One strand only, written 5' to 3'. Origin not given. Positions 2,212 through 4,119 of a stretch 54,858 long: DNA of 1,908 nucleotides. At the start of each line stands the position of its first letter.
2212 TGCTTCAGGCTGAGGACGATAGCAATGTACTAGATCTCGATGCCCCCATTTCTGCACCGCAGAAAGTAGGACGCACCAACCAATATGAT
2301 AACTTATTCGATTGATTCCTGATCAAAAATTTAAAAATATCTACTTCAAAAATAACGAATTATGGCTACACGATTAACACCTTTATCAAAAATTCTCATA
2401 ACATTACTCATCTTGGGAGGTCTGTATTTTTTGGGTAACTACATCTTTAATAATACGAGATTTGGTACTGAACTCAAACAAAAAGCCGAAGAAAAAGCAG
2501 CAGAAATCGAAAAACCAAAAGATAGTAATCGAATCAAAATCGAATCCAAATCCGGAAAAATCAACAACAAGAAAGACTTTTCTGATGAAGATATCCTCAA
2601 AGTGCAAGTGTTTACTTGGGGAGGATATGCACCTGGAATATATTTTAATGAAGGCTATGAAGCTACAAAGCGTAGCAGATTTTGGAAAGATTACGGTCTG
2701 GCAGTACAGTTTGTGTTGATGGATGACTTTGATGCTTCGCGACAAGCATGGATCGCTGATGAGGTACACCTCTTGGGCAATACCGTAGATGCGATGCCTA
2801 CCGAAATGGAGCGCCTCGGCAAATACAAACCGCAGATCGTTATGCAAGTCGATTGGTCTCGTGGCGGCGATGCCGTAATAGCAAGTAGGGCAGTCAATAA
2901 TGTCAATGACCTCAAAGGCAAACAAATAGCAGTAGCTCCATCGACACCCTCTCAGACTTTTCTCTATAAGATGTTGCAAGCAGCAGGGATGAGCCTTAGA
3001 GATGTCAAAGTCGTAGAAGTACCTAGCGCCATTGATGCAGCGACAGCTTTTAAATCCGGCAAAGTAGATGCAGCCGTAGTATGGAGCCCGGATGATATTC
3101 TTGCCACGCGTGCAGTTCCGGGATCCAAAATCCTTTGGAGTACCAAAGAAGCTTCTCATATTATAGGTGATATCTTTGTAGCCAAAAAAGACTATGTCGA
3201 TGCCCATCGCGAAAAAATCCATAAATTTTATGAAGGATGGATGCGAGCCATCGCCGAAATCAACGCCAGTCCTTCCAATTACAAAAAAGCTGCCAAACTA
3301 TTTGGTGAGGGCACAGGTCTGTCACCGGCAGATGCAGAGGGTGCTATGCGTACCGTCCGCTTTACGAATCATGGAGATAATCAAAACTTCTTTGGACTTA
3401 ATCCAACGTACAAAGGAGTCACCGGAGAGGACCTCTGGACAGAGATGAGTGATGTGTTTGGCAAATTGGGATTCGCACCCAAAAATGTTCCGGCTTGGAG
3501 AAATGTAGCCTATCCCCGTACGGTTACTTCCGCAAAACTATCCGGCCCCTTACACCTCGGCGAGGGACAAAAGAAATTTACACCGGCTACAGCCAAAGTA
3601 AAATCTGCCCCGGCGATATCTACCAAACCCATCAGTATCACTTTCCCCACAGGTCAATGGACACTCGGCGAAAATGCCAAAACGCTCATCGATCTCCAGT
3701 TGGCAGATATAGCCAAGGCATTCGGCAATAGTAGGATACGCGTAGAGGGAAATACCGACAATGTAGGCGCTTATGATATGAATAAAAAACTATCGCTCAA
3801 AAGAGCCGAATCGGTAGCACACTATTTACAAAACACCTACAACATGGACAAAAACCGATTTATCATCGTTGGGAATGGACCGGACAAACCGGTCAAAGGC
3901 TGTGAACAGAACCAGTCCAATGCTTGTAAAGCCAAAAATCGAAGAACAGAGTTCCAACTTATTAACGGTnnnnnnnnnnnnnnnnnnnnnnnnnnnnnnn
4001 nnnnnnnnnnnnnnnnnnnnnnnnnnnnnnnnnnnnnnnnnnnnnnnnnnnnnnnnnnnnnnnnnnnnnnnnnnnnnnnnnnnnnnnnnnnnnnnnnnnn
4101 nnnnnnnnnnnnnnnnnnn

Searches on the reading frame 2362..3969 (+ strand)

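Call 74: search_protein_families(library=pfam, proteins=[window:2362-3969:+], max_evalue=0.00001)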
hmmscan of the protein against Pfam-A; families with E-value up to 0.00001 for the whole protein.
window:2362-3969:+ (536 aa): 4 families
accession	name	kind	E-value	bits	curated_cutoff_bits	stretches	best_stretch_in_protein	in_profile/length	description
PF00691.25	OmpA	-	1.4e-15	57.9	27.2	1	427-520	1-94/98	OmpA family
PF09084.16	NMT1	-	1.6e-14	54.8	20.5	1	171-305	78-214/216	NMT1/THI5 like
PF13379.11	NMT1_2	-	3.9e-09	37.1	24.7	1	107-313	29-250/252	NMT1-like family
PF12974.12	Phosphonate-bd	-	2.6e-07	30.7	27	1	112-289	28-212/242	ABC transporter, phosphonate, periplasmic substrate-binding protein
